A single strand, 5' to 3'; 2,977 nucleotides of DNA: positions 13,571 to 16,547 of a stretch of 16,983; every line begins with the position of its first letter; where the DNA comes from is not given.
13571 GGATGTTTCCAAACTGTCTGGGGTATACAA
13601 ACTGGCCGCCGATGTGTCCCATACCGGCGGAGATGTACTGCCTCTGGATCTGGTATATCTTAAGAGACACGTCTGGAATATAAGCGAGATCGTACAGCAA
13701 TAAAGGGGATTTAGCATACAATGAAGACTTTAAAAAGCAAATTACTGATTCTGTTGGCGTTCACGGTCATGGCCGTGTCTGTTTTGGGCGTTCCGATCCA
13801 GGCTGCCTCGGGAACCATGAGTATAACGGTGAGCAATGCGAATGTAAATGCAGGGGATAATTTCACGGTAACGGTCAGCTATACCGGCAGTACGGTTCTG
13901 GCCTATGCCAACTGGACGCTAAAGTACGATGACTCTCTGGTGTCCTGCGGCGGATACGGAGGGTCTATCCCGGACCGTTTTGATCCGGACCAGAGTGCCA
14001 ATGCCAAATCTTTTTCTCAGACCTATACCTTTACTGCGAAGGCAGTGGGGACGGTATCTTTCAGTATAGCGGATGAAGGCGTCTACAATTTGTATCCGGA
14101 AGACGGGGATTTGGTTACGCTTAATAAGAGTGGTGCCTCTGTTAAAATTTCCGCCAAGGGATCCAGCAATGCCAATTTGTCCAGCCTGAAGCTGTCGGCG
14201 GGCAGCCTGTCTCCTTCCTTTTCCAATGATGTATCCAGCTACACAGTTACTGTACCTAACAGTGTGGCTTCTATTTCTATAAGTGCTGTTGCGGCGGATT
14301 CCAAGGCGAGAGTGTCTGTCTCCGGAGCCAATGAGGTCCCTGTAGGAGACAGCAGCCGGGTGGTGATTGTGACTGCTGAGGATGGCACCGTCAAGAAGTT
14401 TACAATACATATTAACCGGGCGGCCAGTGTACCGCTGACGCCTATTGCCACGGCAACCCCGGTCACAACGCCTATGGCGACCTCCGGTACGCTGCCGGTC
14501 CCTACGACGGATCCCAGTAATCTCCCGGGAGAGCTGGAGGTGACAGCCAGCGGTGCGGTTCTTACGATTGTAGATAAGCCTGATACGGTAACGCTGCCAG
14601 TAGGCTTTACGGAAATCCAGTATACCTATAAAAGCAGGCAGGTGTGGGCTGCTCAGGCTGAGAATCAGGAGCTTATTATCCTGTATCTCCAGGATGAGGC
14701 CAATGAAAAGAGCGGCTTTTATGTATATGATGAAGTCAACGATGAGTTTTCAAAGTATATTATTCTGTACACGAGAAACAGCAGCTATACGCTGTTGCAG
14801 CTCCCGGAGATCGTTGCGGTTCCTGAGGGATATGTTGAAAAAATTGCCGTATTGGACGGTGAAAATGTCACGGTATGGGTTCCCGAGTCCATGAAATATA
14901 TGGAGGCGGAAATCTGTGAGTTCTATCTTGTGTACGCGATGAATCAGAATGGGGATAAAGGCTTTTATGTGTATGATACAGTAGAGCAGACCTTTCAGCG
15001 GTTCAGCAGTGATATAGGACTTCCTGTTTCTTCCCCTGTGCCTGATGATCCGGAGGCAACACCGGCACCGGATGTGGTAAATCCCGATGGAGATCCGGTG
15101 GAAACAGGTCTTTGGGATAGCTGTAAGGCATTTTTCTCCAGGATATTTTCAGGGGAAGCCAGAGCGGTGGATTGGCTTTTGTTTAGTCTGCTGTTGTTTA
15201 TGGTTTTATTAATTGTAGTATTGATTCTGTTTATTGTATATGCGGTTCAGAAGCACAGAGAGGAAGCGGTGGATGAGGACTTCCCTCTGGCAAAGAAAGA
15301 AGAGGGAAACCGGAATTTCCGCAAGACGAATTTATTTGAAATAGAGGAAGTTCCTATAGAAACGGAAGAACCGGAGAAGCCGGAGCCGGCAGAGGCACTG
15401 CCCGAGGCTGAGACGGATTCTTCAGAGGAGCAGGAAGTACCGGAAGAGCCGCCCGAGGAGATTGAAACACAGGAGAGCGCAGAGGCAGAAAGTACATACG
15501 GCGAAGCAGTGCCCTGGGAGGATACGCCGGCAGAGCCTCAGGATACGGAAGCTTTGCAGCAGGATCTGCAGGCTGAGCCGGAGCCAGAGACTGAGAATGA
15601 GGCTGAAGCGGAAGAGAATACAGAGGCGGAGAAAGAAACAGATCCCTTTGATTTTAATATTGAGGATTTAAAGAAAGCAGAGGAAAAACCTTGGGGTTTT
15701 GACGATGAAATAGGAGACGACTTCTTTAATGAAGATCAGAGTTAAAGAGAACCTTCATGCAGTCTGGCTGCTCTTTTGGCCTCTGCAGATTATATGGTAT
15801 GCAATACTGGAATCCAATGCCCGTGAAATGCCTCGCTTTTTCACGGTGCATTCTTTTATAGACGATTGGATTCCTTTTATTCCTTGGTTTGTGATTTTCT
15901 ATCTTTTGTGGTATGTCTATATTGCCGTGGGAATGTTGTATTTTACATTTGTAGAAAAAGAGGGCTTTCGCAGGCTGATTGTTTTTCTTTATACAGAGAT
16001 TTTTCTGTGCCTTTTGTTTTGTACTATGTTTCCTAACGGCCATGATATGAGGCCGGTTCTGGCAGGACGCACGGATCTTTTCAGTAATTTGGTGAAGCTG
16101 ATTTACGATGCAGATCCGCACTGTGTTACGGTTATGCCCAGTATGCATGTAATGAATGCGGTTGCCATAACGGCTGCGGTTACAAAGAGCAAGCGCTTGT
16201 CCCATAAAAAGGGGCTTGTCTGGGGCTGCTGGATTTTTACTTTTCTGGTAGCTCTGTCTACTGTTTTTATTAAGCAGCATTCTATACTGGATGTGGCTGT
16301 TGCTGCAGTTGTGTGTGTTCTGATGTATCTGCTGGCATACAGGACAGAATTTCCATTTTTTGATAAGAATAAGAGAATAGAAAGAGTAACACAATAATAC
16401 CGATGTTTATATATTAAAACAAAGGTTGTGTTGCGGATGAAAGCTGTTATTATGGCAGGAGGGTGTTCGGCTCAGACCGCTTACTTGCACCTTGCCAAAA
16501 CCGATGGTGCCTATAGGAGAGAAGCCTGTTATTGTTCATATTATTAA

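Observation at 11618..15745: A non-cellulosomal cohesin-dockerin module: a membrane-anchored cohesin encoded directly downstream of a dockerin-bearing peptidoglycan hydrolase.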

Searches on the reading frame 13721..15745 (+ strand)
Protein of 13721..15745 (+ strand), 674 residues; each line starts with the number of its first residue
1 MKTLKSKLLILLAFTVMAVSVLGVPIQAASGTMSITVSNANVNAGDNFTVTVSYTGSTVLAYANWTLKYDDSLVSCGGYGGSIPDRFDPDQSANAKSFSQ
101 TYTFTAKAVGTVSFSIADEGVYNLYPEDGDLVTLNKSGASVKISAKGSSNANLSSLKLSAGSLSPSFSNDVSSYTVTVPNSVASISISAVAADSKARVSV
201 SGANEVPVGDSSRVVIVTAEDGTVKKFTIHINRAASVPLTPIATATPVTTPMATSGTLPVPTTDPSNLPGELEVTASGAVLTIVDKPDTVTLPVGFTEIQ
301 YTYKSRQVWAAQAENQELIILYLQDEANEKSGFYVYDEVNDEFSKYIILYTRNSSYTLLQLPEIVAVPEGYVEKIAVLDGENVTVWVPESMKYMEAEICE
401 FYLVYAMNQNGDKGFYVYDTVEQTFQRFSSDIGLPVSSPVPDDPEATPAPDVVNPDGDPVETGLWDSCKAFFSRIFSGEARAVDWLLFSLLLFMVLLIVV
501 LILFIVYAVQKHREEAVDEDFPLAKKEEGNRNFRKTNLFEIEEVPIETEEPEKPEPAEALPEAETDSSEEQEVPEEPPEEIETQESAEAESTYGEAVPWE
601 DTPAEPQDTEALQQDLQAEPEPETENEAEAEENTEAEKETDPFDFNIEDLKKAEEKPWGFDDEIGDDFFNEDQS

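Call 7: search_protein_families(library=pfam, proteins=[window:13721-15745:+], max_evalue=0.1)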
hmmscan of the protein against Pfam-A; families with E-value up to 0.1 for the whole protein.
window:13721-15745:+ (674 aa): 4 families
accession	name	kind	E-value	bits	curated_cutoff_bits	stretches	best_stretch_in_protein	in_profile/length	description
PF12733.13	Cadherin-like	-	1.4e-11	45.1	24.2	1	153-233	1-88/89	Cadherin-like beta sandwich domain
PF20082.4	DUF6476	-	0.0017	18.7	24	0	348-386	30-67/91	Family of unknown function (DUF6476)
PF00963.24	Cohesin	-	0.0021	18.7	24.1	1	34-135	2-98/139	Cohesin domain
PF17359.7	DUF5385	-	0.064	13.3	25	0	492-532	6-46/217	Family of unknown function (DUF5385)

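Call 9: search_protein_families(library=ncbifam, proteins=[window:13721-15745:+], max_evalue=0.1)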
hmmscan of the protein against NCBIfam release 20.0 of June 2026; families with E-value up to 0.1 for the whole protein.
window:13721-15745:+ (674 aa): 4 families
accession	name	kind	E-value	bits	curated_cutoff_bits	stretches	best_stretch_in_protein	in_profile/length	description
NF047418.1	teichoic_AuxB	equivalog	0.018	14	300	1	489-637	125-272/345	lipoteichoic acid stability factor AuxB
TIGR02205.1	septum_zipA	equivalog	0.02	14.9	119.65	1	494-639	10-150/284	cell division protein ZipA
NF042931.1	SAG1386_EF1546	equivalog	0.047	13.8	80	0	486-592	30-111/158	SAG1386/EF1546 family surface-associated protein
NF041422.1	VirB10_subf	subfamily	0.058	12.9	400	1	491-633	60-194/404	VirB10/TraB/TrbI family type IV secretion system protein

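Call 11: search_solved_structures(query=window:13721-15745:+, max_evalue=1, show_alignments=2)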
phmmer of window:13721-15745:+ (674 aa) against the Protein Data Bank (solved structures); distinct sequences matched with E-value up to 1: 1.
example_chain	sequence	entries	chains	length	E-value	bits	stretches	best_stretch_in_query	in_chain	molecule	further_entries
2ln7_A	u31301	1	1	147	0.69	11.5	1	289-356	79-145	LPXTG-site transpeptidase family protein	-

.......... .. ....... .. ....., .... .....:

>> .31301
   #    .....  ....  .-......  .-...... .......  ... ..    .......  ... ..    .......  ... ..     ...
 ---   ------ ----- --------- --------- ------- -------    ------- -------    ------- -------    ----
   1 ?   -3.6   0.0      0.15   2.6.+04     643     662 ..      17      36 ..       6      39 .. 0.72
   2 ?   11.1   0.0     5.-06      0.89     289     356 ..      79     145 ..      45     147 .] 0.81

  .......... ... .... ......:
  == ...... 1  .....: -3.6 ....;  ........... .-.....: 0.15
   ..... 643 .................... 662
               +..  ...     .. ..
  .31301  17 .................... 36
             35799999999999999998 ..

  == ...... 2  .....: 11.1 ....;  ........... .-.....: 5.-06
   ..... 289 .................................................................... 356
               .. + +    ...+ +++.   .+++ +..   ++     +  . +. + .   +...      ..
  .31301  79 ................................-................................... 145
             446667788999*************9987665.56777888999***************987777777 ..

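Call 89: search_dna_similar(query=window:13721-15742:+, collection=phages, mode=protein, max_rows=10)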
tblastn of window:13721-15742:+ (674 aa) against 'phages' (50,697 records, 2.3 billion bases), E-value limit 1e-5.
Records with a match: 3; places in all: 3; records where one place covers at least 80% of the query: 0.
Best place of each record, by identity: <60% 3.
By first word of the organism name: Bacteriophage 3.
By host as written in the record: - 3.
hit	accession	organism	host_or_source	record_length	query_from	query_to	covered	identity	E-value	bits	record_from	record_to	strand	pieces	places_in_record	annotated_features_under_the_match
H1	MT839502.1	Bacteriophage sp.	human fecal samples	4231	165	429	39%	31.5%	6e-19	98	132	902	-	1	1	record has no annotation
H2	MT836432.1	Bacteriophage sp.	human fecal samples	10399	165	432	40%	28.7%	6e-13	79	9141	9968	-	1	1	record has no annotation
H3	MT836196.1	Bacteriophage sp.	human fecal samples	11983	292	428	20%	29.5%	5e-6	56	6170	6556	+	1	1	record has no annotation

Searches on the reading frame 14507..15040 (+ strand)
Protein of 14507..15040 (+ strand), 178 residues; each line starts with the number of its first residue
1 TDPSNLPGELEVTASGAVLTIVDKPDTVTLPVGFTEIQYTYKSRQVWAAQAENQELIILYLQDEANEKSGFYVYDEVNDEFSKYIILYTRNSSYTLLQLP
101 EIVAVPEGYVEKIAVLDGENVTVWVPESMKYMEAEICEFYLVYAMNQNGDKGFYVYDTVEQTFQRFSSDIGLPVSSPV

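Call 68: predict_structure(alignment_id=A5)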
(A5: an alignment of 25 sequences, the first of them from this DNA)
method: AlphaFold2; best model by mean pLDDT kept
length: 178 residues; sequences in the alignment: 25
mean_pLDDT: 91.2   pTM: 0.82
mean pLDDT of the five models: 91.2, 91.3, 90.9, 90.1, 89.3
residues with pLDDT >= 90: 154; 70-90: 9; 50-70: 10; < 50: 5
segments of 3 or more residues with pLDDT < 50: 1-3
pLDDT, mean of each block of 10 residues (from residue 1): 61 95 95 96 96 93 96 95 95 95 94 95 96 95 95 97 91 54
secondary structure, 60 per line:
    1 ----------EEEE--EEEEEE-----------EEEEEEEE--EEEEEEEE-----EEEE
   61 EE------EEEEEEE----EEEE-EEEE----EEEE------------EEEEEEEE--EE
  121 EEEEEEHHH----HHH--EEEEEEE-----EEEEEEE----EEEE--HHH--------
elements in order: E11-14 E17-22 E34-41 E44-51 E57-62 E69-75 E80-83 E85-88 E93-96 E109-116 E119-126 E139-145 E151-157 E162-165

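Call 79: search_protein_representatives(alignment_id=A5)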
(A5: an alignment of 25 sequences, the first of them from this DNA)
Query: 25 sequences, 166 profile positions. Proteins with E-value up to 0.001 (for the whole library): 3080; up to 1e-10: 2414; up to 1e-30: 612. The best 150 are listed.
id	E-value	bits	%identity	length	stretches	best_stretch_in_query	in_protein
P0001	3.6e-56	205.6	-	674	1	3-162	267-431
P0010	3.5e-52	192.7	-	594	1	3-164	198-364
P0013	1.3e-51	190.8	-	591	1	2-165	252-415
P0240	4.3e-51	189.1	-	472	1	6-162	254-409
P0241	1.8e-49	183.8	-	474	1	2-165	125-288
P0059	1.9e-49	183.7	-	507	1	4-164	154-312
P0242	2.2e-49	183.5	-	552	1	2-163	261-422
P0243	6.6e-49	182.0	-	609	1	4-163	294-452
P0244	1.3e-48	181.1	-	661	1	2-161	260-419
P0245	6.9e-48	178.7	-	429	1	4-164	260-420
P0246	8.2e-48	178.5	-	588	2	3-163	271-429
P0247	3.2e-47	176.5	-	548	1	2-162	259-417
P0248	1.3e-46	174.6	-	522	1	3-164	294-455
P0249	1.6e-46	174.2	-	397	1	6-164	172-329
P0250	2.0e-46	173.9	-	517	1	3-161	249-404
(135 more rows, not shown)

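Call 92: search_protein_families(library=pfam, alignment_id=A5, max_evalue=0.1)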
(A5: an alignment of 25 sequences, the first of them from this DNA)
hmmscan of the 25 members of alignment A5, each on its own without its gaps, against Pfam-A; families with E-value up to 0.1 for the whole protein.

A. member 1, seq(178 aa): 1 family
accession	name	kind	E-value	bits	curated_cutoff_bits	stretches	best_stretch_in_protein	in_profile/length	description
PF20082.4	DUF6476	-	0.0046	17.3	24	0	86-125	30-68/91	Family of unknown function (DUF6476)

B. families by the number of members that match (of 25 scanned): 10 families
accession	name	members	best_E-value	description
PF20082.4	DUF6476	3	0.0046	Family of unknown function (DUF6476)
PF10916.13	DUF2712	1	0.0039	Protein of unknown function (DUF2712)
PF14060.11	DUF4252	1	0.019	Domain of unknown function (DUF4252)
PF02395.22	Peptidase_S6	1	0.023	Immunoglobulin A1 protease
PF20858.2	Pgp3_N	1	0.024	Immunodominant antigen Pgp3, N-terminal domain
PF09346.15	SMI1_KNR4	1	0.058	SMI1 / KNR4 family (SUKH-1)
PF23840.1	Phage_tail_terminator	1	0.077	Phage tail terminator protein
PF10743.14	Phage_Cox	1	0.094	Regulatory phage protein cox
PF19426.4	MIER1_3_C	1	0.096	Mesoderm induction early response protein 1/3 C-terminal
PF17136.10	ribosomal_L24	1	0.097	Ribosomal proteins 50S L24/mitochondrial 39S L24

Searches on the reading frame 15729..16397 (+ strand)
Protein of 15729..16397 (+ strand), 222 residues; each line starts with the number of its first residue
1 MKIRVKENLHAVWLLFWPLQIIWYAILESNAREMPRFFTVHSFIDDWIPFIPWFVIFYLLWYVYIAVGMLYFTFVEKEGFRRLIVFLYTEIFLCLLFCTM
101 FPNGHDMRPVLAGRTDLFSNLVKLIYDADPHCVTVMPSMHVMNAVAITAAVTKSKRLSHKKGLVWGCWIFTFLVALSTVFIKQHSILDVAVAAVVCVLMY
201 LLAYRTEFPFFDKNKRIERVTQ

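Call 7: search_protein_families(library=pfam, proteins=[window:15729-16397:+], max_evalue=0.1)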
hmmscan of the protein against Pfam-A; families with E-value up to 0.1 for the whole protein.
window:15729-16397:+ (222 aa): 3 families
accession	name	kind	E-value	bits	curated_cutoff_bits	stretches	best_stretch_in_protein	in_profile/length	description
PF01569.27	PAP2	-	2.9e-08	34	27.2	1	135-207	50-125/130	PAP2 superfamily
PF14378.12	PAP2_3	-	0.00041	20.7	27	1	53-201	31-189/190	PAP2 superfamily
PF11992.13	TgpA_N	-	0.012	15.1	30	1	49-205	15-144/333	TgpA N-terminal domain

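Call 9: search_protein_families(library=ncbifam, proteins=[window:15729-16397:+], max_evalue=0.1)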
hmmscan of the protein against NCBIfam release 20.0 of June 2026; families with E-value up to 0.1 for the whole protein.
window:15729-16397:+ (222 aa): 0 families
